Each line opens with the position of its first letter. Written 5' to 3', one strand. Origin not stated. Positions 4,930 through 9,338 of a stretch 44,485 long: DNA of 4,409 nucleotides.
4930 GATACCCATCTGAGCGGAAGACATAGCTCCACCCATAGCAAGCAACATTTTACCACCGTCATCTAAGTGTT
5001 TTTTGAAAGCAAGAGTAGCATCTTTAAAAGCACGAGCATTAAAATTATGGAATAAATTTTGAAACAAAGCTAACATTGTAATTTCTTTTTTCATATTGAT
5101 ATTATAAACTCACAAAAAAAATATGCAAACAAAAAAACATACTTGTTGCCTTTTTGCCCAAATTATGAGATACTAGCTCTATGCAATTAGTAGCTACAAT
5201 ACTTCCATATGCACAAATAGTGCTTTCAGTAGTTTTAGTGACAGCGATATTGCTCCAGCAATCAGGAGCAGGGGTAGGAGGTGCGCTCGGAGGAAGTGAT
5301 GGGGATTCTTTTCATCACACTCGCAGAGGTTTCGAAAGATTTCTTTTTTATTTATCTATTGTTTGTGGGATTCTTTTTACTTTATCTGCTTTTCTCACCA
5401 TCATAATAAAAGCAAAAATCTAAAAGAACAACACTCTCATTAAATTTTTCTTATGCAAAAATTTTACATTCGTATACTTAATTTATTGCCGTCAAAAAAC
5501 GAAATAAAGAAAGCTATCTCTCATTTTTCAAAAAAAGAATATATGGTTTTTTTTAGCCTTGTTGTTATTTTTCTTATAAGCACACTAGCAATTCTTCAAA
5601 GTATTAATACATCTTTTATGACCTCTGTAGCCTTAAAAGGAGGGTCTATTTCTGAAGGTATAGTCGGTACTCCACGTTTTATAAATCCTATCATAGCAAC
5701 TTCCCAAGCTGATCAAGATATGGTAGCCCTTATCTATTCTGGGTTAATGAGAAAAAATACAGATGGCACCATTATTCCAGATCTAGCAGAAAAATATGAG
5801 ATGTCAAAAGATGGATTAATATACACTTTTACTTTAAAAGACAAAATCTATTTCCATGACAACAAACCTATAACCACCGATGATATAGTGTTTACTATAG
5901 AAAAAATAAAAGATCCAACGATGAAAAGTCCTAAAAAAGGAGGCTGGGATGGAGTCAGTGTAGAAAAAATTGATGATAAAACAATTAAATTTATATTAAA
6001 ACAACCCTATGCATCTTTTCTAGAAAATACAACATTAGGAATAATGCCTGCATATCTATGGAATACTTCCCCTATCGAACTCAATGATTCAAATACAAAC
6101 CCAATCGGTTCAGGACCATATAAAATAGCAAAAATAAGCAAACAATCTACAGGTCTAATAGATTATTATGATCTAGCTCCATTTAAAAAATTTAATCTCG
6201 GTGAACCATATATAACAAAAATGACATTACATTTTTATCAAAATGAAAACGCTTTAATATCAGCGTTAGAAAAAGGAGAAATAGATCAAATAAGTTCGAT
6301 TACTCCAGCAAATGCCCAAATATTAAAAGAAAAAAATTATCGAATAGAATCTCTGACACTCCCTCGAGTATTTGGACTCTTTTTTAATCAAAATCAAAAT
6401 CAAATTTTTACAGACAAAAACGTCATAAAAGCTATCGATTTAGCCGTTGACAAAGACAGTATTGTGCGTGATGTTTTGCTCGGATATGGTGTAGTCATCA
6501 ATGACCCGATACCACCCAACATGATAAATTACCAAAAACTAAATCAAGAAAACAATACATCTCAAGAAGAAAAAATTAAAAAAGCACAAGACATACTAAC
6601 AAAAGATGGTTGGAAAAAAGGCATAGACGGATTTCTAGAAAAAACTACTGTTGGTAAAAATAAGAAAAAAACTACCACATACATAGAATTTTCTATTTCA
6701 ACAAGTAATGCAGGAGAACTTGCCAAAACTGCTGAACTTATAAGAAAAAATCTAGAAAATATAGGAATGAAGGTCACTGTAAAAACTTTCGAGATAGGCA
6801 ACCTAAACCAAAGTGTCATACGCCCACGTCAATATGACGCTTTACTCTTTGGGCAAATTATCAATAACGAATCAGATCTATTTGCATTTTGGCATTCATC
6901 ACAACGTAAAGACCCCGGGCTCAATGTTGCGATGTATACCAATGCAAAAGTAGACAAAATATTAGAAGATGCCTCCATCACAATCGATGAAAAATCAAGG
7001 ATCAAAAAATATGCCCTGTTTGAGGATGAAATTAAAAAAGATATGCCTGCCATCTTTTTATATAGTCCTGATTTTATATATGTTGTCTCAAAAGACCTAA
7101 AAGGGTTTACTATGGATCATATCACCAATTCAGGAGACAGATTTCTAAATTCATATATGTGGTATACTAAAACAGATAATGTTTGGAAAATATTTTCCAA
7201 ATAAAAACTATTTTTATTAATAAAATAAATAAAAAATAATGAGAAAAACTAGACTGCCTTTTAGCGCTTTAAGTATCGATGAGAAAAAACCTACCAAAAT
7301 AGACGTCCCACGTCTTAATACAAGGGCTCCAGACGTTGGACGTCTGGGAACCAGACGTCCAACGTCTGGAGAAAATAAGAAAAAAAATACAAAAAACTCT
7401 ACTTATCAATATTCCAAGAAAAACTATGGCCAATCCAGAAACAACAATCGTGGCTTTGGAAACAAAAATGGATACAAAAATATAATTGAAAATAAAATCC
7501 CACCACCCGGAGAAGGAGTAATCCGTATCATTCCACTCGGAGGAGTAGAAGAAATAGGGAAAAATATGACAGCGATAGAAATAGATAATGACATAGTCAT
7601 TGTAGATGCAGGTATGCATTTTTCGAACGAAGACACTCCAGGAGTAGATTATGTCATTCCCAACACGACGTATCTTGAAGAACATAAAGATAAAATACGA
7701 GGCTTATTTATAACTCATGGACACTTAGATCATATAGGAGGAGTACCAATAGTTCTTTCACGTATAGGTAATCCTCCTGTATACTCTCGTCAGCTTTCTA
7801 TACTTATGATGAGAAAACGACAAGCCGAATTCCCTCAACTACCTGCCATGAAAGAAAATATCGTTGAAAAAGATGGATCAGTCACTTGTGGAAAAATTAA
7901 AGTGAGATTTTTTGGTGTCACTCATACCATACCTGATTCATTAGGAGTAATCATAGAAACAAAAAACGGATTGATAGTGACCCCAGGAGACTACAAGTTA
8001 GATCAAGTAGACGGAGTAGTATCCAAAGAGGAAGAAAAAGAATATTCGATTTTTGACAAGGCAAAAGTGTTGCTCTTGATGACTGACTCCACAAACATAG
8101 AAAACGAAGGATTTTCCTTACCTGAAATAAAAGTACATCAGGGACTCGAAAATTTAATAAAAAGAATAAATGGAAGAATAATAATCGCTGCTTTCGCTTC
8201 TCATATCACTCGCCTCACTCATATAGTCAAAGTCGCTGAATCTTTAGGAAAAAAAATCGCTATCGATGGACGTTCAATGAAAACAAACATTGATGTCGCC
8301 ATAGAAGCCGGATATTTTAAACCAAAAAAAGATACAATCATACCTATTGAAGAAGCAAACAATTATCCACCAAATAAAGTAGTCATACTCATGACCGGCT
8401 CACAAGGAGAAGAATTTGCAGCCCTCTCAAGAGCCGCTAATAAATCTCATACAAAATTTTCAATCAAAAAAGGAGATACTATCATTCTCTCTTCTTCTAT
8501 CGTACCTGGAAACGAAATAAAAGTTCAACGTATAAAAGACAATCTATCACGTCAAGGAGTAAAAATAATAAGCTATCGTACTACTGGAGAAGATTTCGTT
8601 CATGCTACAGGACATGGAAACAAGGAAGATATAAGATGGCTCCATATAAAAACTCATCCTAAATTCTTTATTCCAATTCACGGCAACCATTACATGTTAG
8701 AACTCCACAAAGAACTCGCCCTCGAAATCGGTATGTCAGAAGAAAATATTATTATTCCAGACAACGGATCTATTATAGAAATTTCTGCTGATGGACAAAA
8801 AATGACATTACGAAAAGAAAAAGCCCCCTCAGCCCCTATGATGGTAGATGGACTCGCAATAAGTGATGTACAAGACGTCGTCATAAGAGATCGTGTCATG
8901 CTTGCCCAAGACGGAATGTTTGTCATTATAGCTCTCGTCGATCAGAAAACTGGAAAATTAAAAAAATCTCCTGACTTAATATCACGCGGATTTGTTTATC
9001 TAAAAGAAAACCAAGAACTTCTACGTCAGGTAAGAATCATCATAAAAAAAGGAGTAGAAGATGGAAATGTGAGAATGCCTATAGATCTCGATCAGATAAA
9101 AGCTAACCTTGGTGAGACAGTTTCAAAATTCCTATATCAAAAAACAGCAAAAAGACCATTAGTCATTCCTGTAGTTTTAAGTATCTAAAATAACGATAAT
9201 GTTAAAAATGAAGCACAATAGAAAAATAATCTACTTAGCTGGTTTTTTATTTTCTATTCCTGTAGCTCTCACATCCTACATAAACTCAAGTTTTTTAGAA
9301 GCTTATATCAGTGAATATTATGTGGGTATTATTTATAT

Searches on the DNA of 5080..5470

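Call 64: search_rna_families(source=window, start=5080, end=5470, threshold=evalue, max_evalue=1, show_alignments=1)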
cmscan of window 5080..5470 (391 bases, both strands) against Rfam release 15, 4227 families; matches with E-value up to 1: 1.
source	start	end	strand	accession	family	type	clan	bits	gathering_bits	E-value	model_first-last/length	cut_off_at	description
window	5374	5431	-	RF03956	mir-737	Gene; miRNA;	-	26.9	60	0.029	1-63/63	no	mir-737 microRNA precursor family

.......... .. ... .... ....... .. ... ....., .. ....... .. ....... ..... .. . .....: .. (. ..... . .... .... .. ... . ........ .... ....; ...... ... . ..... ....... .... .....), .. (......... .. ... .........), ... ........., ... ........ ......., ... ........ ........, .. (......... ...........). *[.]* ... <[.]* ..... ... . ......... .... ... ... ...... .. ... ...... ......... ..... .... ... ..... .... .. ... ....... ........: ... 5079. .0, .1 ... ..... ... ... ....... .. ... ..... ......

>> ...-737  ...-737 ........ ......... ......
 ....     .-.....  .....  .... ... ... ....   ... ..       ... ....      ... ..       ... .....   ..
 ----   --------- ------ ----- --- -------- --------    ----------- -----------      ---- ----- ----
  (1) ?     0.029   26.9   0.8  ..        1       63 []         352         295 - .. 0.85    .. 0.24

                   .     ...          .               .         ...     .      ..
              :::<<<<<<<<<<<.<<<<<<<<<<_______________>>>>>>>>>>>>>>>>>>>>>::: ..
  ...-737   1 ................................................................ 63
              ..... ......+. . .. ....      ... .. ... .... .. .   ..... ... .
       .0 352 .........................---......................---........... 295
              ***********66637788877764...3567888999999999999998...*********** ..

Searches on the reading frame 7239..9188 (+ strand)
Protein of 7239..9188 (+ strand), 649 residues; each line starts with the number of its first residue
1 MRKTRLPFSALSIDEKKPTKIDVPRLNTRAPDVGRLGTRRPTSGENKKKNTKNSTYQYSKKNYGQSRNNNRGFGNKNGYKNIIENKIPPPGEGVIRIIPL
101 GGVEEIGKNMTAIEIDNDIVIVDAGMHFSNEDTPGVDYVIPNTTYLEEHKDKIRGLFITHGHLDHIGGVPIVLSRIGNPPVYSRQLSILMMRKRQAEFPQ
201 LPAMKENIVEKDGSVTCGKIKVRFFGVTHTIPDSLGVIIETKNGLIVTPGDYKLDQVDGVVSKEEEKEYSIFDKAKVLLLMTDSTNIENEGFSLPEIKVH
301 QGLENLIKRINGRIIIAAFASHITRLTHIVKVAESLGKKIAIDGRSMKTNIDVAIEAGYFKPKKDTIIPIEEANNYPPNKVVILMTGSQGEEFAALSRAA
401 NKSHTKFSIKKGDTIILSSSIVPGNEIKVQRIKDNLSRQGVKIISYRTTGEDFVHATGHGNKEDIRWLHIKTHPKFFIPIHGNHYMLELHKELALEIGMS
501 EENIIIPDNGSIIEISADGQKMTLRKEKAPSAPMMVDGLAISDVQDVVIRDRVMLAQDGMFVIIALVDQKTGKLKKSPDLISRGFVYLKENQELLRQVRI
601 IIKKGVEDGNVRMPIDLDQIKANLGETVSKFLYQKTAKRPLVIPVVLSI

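Call 72: search_protein_families(library=pfam, proteins=[window:7239-9188:+], max_evalue=0.001)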
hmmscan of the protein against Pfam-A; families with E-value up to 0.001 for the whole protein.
window:7239-9188:+ (649 aa): 4 families
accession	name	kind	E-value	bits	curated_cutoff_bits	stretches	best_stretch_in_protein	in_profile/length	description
PF22505.1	RNase_J_b_CASP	-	9.4e-45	151.9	27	1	311-436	1-126/126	Ribonuclease J, beta-CASP domain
PF17770.6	RNase_J_C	-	4.3e-24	85.9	23.8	1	548-649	1-102/102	Ribonuclease J C-terminal domain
PF00753.33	Lactamase_B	-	1.6e-11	45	22.7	1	108-230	6-127/196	Metallo-beta-lactamase superfamily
PF12706.13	Lactamase_B_2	-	2.1e-07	31.2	27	1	147-253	25-144/200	Beta-lactamase superfamily domain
